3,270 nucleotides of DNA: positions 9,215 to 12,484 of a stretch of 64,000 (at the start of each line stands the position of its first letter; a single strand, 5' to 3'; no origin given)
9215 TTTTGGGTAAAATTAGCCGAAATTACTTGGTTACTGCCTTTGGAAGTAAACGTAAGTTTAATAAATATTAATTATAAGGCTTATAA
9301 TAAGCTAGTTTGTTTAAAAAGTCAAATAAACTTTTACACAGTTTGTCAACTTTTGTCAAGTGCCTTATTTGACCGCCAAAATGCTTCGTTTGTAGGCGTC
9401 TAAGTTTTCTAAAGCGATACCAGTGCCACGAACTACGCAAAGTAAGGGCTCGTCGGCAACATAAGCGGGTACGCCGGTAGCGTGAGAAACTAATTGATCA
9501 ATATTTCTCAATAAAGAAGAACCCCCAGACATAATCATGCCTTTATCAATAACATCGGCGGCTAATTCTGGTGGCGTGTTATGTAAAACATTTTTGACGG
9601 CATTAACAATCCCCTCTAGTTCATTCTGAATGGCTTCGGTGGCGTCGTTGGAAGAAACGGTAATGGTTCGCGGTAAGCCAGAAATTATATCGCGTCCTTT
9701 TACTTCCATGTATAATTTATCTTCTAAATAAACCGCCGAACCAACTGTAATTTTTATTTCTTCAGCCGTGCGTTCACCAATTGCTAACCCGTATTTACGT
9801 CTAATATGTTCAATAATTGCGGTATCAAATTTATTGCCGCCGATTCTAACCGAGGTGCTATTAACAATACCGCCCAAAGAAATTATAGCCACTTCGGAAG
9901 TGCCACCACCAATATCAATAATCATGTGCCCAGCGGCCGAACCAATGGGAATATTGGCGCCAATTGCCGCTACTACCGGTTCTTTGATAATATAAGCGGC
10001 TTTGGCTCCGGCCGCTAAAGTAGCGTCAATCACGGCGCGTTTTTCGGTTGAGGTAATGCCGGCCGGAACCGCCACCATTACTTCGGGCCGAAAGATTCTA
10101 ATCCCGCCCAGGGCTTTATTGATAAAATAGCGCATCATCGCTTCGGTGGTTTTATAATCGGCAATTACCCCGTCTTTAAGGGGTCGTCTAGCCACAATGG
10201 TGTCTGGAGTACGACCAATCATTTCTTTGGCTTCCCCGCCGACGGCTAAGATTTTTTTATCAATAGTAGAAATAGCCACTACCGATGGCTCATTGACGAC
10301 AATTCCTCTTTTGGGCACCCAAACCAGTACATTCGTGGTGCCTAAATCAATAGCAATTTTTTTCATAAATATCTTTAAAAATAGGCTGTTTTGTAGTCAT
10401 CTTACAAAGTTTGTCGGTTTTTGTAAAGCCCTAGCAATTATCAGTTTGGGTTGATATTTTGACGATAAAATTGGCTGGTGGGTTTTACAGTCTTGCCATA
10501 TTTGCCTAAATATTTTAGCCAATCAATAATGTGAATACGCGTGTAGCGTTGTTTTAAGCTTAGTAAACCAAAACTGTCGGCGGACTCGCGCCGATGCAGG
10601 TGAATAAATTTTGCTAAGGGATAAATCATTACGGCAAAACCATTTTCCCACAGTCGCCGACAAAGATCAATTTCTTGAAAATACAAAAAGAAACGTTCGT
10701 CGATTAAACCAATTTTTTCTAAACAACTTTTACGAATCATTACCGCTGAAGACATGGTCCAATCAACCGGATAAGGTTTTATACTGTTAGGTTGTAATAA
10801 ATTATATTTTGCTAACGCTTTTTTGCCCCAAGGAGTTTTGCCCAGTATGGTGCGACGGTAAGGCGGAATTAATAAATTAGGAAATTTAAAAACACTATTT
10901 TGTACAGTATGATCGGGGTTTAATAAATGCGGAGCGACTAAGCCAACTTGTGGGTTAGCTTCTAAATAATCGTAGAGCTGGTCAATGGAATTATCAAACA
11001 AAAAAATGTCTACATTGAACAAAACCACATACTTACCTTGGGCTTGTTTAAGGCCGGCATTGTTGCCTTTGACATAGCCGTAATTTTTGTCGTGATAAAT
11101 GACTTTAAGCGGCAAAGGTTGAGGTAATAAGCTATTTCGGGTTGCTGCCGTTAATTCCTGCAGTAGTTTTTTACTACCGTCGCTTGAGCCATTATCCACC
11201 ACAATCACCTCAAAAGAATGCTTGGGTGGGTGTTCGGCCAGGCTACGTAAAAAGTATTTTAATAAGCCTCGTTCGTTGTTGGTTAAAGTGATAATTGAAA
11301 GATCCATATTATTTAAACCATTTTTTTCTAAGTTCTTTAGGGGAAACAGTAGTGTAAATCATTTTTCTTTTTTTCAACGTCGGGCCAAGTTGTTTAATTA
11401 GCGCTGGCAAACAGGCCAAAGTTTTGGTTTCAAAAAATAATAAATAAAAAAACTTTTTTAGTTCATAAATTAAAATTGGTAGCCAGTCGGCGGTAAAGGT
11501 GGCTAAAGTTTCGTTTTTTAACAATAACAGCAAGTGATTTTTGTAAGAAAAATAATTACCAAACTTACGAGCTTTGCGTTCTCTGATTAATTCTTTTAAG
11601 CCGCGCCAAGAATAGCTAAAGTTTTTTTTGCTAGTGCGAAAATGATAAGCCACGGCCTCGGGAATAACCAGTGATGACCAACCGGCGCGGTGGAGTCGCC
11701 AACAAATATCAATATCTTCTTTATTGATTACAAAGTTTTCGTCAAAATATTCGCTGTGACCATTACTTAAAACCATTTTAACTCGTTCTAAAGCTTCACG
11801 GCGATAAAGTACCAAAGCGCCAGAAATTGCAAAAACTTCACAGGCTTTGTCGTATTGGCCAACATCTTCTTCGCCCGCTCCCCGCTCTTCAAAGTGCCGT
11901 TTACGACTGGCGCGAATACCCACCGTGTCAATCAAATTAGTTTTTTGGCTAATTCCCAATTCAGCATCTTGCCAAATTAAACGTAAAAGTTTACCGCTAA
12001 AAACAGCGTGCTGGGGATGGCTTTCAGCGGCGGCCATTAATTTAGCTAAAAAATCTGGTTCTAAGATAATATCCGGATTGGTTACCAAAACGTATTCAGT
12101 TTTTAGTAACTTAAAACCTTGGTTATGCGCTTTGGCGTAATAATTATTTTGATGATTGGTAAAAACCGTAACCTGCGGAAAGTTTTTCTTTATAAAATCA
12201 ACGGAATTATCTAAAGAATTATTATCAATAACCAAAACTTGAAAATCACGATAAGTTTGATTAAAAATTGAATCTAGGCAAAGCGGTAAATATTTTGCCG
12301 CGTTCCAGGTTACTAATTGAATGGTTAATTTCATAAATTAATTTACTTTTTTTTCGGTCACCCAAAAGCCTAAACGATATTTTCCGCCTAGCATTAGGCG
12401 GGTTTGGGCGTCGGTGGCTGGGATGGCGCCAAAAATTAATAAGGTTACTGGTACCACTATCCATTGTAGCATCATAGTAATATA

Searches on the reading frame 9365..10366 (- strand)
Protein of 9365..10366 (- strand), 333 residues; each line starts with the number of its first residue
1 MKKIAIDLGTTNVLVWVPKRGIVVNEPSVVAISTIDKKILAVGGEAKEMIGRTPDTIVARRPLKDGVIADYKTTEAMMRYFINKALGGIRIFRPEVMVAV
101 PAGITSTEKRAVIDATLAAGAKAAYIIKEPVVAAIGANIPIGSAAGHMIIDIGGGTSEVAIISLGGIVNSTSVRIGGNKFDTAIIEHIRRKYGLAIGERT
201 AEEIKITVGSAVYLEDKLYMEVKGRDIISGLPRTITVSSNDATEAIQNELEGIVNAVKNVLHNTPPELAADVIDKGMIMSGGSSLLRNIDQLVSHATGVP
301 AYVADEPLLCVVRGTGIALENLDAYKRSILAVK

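Call 56: search_protein_families(library=pfam, proteins=[window:9365-10366:-], max_evalue=0.001)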
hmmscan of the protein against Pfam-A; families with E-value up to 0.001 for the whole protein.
window:9365-10366:- (333 aa): 5 families
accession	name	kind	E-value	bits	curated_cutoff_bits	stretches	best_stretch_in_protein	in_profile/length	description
PF06723.19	MreB_Mbl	-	2e-132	441.4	27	1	2-326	2-326/327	MreB/Mbl protein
PF14450.12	FtsA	-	3.9e-12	47.1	31.8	1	149-304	2-110/127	Cell division protein FtsA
PF00012.26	HSP70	-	1.6e-11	43.6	20.6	1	95-298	135-351/599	Hsp70 protein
PF00022.25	Actin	-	1.6e-08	34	27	1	54-191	56-190/410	Actin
PF06277.17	EutA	-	0.00067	19.1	27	1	148-197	146-199/475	Ethanolamine utilisation protein EutA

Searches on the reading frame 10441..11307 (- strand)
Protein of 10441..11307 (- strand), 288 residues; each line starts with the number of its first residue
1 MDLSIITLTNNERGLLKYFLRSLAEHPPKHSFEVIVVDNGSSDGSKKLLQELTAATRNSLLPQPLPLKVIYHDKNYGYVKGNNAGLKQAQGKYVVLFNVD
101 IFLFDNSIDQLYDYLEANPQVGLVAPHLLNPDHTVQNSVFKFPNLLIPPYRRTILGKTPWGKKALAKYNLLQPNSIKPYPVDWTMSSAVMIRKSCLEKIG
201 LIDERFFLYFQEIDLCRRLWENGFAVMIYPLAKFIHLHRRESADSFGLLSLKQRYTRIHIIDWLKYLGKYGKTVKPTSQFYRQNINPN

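Call 56: search_protein_families(library=pfam, proteins=[window:10441-11307:-], max_evalue=0.001)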
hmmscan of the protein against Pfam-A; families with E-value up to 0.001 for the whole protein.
window:10441-11307:- (288 aa): 4 families
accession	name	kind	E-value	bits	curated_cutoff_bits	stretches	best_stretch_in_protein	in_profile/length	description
PF00535.33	Glycos_transf_2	-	1.3e-21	77.7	23.3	1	4-139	1-127/168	Glycosyl transferase family 2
PF13641.12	Glyco_tranf_2_3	-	2.1e-06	28.4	27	1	10-243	10-218/230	Glycosyltransferase like family 2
PF10111.15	Glyco_tranf_2_2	-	2.4e-05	24.4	27.3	1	30-207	28-186/276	Glycosyltransferase like family 2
PF13704.12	Glyco_tranf_2_4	-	0.0002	22.2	27.5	0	11-104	2-85/98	Glycosyl transferase family 2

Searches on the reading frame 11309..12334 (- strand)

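Call 56: search_protein_families(library=pfam, proteins=[window:11309-12334:-], max_evalue=0.001)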
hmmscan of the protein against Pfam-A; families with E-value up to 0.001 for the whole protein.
window:11309-12334:- (341 aa): 4 families
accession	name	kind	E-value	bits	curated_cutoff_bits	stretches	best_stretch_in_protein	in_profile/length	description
PF00535.33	Glycos_transf_2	-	8.7e-24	84.8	23.3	1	7-113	4-113/168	Glycosyl transferase family 2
PF13641.12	Glyco_tranf_2_3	-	2.7e-20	73.8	27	1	7-236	7-216/230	Glycosyltransferase like family 2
PF10111.15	Glyco_tranf_2_2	-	7e-07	29.4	27.3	1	21-248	17-230/276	Glycosyltransferase like family 2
PF13632.12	Glyco_trans_2_3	-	1.4e-06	28.7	27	1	161-286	63-169/198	Glycosyl transferase family group 2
